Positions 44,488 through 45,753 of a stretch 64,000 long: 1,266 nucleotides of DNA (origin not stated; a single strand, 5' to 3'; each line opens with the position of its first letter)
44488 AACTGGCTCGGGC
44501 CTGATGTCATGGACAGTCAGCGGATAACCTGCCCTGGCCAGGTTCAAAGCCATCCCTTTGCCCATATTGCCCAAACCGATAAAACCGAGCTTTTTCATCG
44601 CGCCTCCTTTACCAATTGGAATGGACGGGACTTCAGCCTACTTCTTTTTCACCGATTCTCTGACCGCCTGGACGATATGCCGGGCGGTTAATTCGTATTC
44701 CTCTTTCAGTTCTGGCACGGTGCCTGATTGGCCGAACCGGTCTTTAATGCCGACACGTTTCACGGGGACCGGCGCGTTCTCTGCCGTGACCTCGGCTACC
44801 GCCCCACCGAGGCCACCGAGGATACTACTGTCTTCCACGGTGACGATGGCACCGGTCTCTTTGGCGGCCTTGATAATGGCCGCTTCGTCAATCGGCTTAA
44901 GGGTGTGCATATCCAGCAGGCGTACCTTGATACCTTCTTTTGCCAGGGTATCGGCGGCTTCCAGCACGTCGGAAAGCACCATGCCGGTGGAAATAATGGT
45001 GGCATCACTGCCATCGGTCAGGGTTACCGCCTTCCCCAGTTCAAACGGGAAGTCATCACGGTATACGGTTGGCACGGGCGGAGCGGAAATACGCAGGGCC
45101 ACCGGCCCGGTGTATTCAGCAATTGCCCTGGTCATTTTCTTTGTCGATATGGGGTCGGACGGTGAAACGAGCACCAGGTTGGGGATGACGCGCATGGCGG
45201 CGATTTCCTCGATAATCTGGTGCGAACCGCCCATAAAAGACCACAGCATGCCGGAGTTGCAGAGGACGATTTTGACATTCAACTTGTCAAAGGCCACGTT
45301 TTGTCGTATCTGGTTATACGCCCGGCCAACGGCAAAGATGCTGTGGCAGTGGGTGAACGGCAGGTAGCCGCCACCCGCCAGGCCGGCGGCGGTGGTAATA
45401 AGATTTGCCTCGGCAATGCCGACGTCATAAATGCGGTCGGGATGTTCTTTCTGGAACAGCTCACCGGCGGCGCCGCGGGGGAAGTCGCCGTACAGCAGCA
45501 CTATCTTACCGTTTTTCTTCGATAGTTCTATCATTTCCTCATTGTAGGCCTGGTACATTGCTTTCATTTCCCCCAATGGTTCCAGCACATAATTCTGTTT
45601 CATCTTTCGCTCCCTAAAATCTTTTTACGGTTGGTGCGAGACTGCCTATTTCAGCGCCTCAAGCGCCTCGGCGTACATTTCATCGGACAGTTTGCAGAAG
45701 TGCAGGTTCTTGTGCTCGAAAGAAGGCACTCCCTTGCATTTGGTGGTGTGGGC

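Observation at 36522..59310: ~23-kb oxidoreductase-dense catabolic island with no kinase and no dedicated regulator visible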

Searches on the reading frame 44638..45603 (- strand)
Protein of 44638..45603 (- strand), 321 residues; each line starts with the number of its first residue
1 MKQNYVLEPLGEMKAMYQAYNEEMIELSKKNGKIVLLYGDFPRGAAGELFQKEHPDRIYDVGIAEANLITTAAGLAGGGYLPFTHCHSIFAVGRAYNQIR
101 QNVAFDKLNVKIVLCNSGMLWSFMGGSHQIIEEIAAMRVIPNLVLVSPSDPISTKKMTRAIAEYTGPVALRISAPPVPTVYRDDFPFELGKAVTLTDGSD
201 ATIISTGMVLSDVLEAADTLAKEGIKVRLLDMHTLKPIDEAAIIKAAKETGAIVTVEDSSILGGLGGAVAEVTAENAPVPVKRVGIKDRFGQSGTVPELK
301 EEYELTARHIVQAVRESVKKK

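Call 3: search_protein_families(library=pfam, proteins=[window:44638-45603:-])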
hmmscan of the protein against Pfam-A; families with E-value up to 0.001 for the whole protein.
window:44638-45603:- (321 aa): 4 families
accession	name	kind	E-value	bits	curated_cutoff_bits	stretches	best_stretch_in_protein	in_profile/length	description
PF02780.25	Transketolase_C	-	3e-33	114.8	25.9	1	190-310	1-124/124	Transketolase, C-terminal domain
PF02779.29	Transket_pyr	-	1.7e-30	106.4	27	1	14-173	3-168/174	Transketolase, pyrimidine binding domain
PF17147.9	PFOR_II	-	2.1e-07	31.7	27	1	200-281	2-83/102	Pyruvate:ferredoxin oxidoreductase core domain II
PF22613.1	Transketolase_C_1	-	1.4e-05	25.7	27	1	198-306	11-113/113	Transketolase-like TK C-terminal domain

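Call 6: search_protein_families(library=ncbifam, proteins=[window:44638-45603:-], max_evalue=1e-10)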
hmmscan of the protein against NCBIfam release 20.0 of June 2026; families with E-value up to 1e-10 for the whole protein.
window:44638-45603:- (321 aa): 8 families
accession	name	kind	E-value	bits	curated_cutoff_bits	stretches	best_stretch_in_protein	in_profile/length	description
NF004559.0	PRK05899.2-5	equivalog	1.1e-66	225.4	488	1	10-320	314-626/627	transketolase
TIGR00204.1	dxs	equivalog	2.7e-57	194.7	465.95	1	14-317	310-614/616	1-deoxy-D-xylulose-5-phosphate synthase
NF004556.0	PRK05899.2-2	equivalog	1.4e-39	135.9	575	1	19-318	327-638/639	transketolase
NF008968.0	PRK12315.1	subfamily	3.7e-34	117.9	510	1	15-318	280-581/582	1-deoxy-D-xylulose-5-phosphate synthase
NF003933.0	PRK05444.2-2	equivalog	2.1e-33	115.7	395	1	24-316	303-603/606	1-deoxy-D-xylulose-5-phosphate synthase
NF006667.0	PRK09212.1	subfamily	3.3e-21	75.5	321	1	47-288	42-295/327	pyruvate dehydrogenase complex E1 component subunit beta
NF008854.0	PRK11892.1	equivalog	1.2e-18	67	454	1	139-277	277-419/464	pyruvate dehydrogenase complex E1 component subunit beta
TIGR00232.1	tktlase_bact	equivalog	1.8e-13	49.7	682.25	1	51-316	391-651/654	transketolase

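Call 54: search_solved_structures(query=window:44638-45603:-, max_evalue=1e-15, show_alignments=4)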
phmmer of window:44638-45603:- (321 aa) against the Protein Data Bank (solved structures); distinct sequences matched with E-value up to 1e-15: 19.
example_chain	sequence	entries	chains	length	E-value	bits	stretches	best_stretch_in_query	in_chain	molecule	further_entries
6yaj_AAA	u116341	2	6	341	1.4e-78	267.7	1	15-318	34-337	C-terminal chain of split transketolase from Carboxydothermus hydrogenoformans | C-terminal component of the split chain transketolase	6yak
6ha3_A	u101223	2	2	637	3.7e-41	144.8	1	10-319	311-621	Transketolase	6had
4kxu_A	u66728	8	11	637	3.7e-41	144.8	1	10-319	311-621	Transketolase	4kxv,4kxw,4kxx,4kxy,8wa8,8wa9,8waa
6rjb_A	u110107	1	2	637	3.9e-41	144.7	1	10-319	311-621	Transketolase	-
3ooy_A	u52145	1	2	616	7.7e-41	143.7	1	10-315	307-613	Transketolase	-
3mos_A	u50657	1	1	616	1.1e-40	143.2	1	10-315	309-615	Transketolase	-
2o1s_A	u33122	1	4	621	6.5e-39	137.4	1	16-308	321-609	1-deoxy-D-xylulose-5-phosphate synthase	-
8a8y_A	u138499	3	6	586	3.5e-37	131.7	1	15-315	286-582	1-deoxy-D-xylulose-5-phosphate synthase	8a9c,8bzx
8a29_A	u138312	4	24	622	9e-33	117.3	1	29-318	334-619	1-deoxy-D-xylulose-5-phosphate synthase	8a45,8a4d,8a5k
2o1x_A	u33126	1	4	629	5.4e-31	111.4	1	19-298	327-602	1-deoxy-D-xylulose-5-phosphate synthase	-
6xxg_AAA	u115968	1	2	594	5.7e-31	111.3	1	18-298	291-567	1-deoxy-D-xylulose-5-phosphate synthase,1-deoxy-D-xylulose-5-phosphate synthase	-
6ouv_A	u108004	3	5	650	5.8e-31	111.3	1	19-298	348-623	1-deoxy-D-xylulose-5-phosphate synthase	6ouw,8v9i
7bzx_B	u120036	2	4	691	8.9e-28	100.8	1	22-276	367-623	1-deoxy-D-xylulose-5-phosphate synthase, chloroplastic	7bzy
8ogh_A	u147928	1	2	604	7e-27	97.9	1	20-312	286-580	1-deoxy-D-xylulose-5-phosphate synthase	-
9hn8_A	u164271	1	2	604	7.4e-27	97.8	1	20-312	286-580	1-deoxy-D-xylulose-5-phosphate synthase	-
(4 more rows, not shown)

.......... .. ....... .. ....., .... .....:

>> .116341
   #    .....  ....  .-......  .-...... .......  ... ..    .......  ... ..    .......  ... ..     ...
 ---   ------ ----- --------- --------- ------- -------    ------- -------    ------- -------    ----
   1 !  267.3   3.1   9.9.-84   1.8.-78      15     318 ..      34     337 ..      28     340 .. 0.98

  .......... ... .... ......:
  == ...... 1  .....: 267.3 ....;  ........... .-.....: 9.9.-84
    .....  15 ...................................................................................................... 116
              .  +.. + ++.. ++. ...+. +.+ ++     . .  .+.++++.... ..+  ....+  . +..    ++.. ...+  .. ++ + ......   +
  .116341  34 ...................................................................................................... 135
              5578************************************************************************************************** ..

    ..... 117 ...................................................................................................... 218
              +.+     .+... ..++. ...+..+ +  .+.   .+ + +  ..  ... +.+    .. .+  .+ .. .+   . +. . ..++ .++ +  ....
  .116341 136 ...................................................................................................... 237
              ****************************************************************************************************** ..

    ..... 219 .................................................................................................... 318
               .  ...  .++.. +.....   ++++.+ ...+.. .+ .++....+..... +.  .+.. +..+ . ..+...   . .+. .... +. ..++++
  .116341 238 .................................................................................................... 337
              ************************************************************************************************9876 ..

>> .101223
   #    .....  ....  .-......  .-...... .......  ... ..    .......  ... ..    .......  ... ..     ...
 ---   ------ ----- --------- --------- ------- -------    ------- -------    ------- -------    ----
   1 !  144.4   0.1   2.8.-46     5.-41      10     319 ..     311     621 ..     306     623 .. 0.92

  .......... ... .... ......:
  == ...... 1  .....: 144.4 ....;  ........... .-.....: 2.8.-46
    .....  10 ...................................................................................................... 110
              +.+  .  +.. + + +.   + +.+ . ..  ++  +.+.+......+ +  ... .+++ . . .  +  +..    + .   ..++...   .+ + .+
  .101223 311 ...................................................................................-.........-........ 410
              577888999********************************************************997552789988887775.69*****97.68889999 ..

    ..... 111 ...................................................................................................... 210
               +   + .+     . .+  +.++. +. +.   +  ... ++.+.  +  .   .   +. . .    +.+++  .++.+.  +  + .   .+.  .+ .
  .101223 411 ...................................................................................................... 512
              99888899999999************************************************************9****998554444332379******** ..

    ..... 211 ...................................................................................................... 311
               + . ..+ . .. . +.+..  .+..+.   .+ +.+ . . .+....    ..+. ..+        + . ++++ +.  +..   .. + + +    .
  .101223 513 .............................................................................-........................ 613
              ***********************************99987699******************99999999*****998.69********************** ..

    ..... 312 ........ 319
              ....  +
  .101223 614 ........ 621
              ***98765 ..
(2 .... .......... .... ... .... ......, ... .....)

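Call 58: find_homologous_proteins(query=window:44638-45603:-, max_evalue=1e-40)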
Query window:44638-45603:- (321 aa): 6609 proteins with E <= 1e-40 among 8000 candidates; the best 120 are listed.
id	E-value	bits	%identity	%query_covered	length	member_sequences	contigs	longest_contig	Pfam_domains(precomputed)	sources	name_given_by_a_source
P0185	3.5e-203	692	98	100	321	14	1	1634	PF17147.10,PF02780.26,PF02779.30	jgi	jgi:transketolase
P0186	3.2e-200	682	96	100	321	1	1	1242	PF17147.10,PF22613.2,PF02780.26,PF02779.30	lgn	-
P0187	4.3e-193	658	93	100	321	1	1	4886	PF17147.10,PF22613.2,PF02780.26,PF02779.30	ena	-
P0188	3.7e-191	652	91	100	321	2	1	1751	PF17147.10,PF02780.26,PF02779.30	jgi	-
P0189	4.2e-191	652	91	100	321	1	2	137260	PF17147.10,PF22613.2,PF02780.26,PF02779.30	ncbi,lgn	-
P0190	4.5e-191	652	92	100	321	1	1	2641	PF17147.10,PF22613.2,PF02780.26,PF02779.30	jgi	-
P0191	5.2e-191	652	91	100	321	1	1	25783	PF17147.10,PF02780.26,PF02779.30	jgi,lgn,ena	-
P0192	3.5e-190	649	91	100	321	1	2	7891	PF17147.10,PF22613.2,PF02780.26,PF02779.30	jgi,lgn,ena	-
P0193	7.1e-190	648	91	100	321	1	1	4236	PF17147.10,PF02780.26,PF02779.30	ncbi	-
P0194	2.0e-189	646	90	100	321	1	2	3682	PF17147.10,PF22613.2,PF02780.26,PF02779.30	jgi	-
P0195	3.5e-189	646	90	100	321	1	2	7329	PF17147.10,PF02780.26,PF02779.30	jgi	-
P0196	3.6e-189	646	90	100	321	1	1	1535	PF17147.10,PF02780.26,PF02779.30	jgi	jgi:transketolase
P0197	5.0e-189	645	90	100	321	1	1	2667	PF17147.10,PF22613.2,PF02780.26,PF02779.30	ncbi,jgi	-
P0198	6.2e-189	645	91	100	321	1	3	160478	PF17147.10,PF02780.26,PF02779.30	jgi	jgi:transketolase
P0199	2.0e-188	643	90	100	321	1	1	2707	PF17147.10,PF02780.26,PF02779.30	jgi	-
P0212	3.1e-183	626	87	100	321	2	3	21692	PF17147.10,PF22613.2,PF02780.26,PF02779.30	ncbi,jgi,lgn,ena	-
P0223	4.3e-171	586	81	100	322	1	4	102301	PF02780.26,PF02779.30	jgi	-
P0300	4.3e-155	534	73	100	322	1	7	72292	PF02780.26,PF02779.30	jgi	jgi:transketolase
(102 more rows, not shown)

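Call 59: find_encoding_contigs(protein=P0212, flank=10000, max_places=2)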
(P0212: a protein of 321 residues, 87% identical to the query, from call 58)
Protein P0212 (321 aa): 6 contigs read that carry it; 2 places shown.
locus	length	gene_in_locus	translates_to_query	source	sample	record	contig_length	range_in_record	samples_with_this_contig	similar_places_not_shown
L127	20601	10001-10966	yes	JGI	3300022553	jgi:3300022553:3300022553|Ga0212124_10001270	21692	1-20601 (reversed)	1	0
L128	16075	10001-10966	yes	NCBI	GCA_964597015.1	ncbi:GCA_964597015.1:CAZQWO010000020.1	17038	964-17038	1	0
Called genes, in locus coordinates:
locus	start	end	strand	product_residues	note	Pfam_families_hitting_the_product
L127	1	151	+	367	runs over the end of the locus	-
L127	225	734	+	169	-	PF04290:DctQ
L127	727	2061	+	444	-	PF06808:DctM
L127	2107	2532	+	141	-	-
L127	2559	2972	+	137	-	PF08827:DUF1805 (weak)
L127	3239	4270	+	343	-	PF08240:ADH_N, PF16912:Glu_dehyd_C (weak), PF00107:ADH_zinc_N, PF13602:ADH_zinc_N_2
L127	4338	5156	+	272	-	PF00106:adh_short, PF13561:adh_short_C2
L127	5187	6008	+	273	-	PF00106:adh_short, PF13561:adh_short_C2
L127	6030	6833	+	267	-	PF00106:adh_short, PF08659:KR (weak), PF13561:adh_short_C2, PF23441:SDR (weak)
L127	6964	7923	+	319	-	PF00676:E1_dh, PF02775:TPP_enzyme_C (faint)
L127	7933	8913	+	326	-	PF02779:Transket_pyr, PF02780:Transketolase_C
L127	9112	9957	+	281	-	PF00456:Transketolase_N, PF00676:E1_dh, PF09364:XFP_N (weak)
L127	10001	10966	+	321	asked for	PF02779:Transket_pyr, PF02780:Transketolase_C, PF22613:Transketolase_C_1 (weak), PF17147:PFOR_II (weak)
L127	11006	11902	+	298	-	PF02826:2-Hacid_dh_C, PF03446:NAD_binding_2, PF03807:F420_oxidored, PF14833:NAD_binding_11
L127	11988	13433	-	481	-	PF01425:Amidase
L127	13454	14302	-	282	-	PF00106:adh_short, PF08659:KR, PF13561:adh_short_C2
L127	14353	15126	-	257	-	PF00106:adh_short, PF08659:KR, PF13561:adh_short_C2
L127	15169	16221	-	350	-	PF08240:ADH_N, PF16912:Glu_dehyd_C, PF00107:ADH_zinc_N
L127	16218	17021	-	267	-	PF01791:DeoC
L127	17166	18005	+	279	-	PF07991:KARI_N (weak), PF02153:PDH_N (weak), PF16896:PGDH_C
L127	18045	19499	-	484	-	PF02310:B12-binding, PF04055:Radical_SAM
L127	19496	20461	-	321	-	PF00535:Glycos_transf_2, PF10111:Glyco_tranf_2_2, PF13506:Glyco_transf_21 (faint), PF13641:Glyco_tranf_2_3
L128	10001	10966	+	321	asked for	PF02779:Transket_pyr, PF02780:Transketolase_C, PF22613:Transketolase_C_1 (weak), PF17147:PFOR_II (weak)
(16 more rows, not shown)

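Call 60: find_encoding_contigs(protein=P0223, flank=10000, max_places=2)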
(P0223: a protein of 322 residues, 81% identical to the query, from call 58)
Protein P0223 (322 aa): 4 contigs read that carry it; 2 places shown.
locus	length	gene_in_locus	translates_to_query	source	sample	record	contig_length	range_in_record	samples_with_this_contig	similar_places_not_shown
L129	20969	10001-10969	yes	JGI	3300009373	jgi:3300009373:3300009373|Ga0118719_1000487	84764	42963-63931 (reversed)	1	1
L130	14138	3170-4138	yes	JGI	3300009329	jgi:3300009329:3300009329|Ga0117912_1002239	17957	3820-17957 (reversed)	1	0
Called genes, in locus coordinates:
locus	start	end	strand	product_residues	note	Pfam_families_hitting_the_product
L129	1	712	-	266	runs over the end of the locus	PF02358:Trehalose_PPase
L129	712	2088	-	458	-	PF00982:Glyco_transf_20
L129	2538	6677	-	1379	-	PF01869:BcrAD_BadFG, PF22521:HypF_C_2 (faint), PF01869:BcrAD_BadFG, PF09989:DUF2229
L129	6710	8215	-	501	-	PF00682:HMGL-like, PF02436:PYC_OADA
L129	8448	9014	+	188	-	PF01966:HD (weak)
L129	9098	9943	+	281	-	PF00456:Transketolase_N, PF09364:XFP_N (faint)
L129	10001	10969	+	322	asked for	PF02779:Transket_pyr, PF02780:Transketolase_C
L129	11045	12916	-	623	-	PF02730:AFOR_N, PF01314:AFOR_C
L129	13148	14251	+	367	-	PF02615:Ldh_2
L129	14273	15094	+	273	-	PF03328:HpcH_HpaI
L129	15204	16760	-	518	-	PF01019:G_glu_transpept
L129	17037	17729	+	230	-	PF00753:Lactamase_B, PF12706:Lactamase_B_2 (faint)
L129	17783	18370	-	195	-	PF00300:His_Phos_1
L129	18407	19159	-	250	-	PF02654:CobS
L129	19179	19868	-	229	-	PF12225:DUF5981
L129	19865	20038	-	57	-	PF02662:FlpD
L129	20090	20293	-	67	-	PF02662:FlpD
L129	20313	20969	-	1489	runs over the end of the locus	PF12831:FAD_oxidored (weak), PF14691:Fer4_20, PF01266:DAO (weak), PF07992:Pyr_redox_2, PF13450:NAD_binding_8, PF00890:FAD_binding_2, PF12831:FAD_oxidored, PF13450:NAD_binding_8, +18 more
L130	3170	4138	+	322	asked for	PF02779:Transket_pyr, PF02780:Transketolase_C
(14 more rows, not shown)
